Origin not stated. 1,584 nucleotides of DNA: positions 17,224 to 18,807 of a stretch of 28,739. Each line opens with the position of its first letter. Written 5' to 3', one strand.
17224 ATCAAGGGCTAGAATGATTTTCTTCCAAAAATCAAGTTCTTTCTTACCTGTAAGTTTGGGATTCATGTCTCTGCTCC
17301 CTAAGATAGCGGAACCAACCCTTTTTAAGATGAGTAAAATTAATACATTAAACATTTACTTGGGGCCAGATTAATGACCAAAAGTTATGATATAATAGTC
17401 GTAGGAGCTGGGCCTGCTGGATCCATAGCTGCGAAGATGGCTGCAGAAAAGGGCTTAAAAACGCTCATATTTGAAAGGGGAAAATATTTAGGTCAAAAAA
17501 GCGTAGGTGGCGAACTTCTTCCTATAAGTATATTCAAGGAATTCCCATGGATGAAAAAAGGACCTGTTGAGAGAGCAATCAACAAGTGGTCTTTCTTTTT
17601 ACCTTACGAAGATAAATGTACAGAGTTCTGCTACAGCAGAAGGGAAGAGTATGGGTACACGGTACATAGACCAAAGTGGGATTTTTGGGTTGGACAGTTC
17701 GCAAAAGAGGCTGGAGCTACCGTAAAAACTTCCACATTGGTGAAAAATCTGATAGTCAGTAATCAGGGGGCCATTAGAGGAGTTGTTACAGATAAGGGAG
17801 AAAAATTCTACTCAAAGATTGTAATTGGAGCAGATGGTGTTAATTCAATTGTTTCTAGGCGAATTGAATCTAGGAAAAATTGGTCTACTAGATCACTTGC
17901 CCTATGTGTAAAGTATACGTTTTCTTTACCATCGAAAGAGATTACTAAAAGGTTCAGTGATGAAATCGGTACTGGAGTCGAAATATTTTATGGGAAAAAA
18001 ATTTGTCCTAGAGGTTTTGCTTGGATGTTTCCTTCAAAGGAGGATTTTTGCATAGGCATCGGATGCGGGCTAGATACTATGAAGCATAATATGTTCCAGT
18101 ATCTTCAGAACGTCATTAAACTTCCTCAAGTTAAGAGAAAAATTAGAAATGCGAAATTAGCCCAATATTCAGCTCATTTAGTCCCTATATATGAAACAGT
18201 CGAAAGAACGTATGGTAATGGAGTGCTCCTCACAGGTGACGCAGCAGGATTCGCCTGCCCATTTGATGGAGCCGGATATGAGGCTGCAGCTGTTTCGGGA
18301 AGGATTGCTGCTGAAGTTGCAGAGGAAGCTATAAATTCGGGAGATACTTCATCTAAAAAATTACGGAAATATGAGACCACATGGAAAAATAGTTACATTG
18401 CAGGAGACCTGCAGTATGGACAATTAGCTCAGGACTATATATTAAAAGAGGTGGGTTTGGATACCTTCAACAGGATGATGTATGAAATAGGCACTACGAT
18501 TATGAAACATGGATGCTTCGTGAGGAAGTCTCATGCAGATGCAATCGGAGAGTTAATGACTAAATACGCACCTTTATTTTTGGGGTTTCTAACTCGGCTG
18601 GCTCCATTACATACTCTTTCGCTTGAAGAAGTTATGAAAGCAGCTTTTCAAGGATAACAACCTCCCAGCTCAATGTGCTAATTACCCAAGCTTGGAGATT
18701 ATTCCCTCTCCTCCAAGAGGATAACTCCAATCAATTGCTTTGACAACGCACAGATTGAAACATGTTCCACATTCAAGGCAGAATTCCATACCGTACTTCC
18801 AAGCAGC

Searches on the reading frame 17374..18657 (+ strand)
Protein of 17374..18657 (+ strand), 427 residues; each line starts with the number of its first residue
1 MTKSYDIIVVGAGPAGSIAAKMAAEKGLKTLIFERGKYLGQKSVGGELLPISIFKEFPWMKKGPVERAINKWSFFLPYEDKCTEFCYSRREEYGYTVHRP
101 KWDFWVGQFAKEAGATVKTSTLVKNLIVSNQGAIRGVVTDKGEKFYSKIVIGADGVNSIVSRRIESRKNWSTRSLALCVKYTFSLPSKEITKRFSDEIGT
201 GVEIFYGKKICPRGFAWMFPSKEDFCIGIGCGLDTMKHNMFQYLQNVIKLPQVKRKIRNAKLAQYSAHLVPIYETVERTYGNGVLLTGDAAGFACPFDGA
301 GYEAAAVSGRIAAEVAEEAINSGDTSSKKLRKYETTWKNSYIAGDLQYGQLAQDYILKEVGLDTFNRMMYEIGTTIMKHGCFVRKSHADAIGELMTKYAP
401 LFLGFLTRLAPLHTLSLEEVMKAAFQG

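Call 8: search_protein_families(library=pfam, proteins=[window:17374-18657:+], max_evalue=0.01)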
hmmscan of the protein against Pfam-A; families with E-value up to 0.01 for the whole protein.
window:17374-18657:+ (427 aa): 12 families
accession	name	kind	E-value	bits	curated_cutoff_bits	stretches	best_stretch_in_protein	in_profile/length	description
PF12831.13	FAD_oxidored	-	8.9e-11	42.1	27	1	6-151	1-141/416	FAD dependent oxidoreductase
PF01494.25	FAD_binding_3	-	8.8e-10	38.8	22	2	110-305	110-307/349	FAD binding domain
PF01266.30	DAO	-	1.6e-07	31.7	27.9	1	6-43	1-38/353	FAD dependent oxidoreductase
PF07992.20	Pyr_redox_2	-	4.3e-07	30.1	26.1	1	5-41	1-33/291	Pyridine nucleotide-disulphide oxidoreductase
PF22578.2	GGR_cat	-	5.4e-07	29.8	27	1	202-251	20-71/88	Geranylgeranyl reductase catalytic domain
PF03486.20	HI0933_like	-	1.3e-06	28.5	50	1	6-42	2-38/244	HI0933-like protein Rossmann domain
PF01946.23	Thi4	-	2.2e-06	27.5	26.2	1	5-47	18-62/235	Thi4 family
PF00890.30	FAD_binding_2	-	3e-06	27.1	20.4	1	6-42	1-37/414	FAD binding domain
PF01134.28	GIDA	-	4e-06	26.6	22.1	1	6-156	1-150/391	Glucose inhibited division protein A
PF13450.12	NAD_binding_8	-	3.4e-05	24.5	21.9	1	9-40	1-32/68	NAD(P)-binding Rossmann-like domain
PF04820.20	Trp_halogenase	-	0.00011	21.7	21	0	89-172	147-231/458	Tryptophan halogenase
PF05834.18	Lycopene_cycl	-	0.0045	16.6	23.4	0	6-37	1-34/380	Lycopene cyclase protein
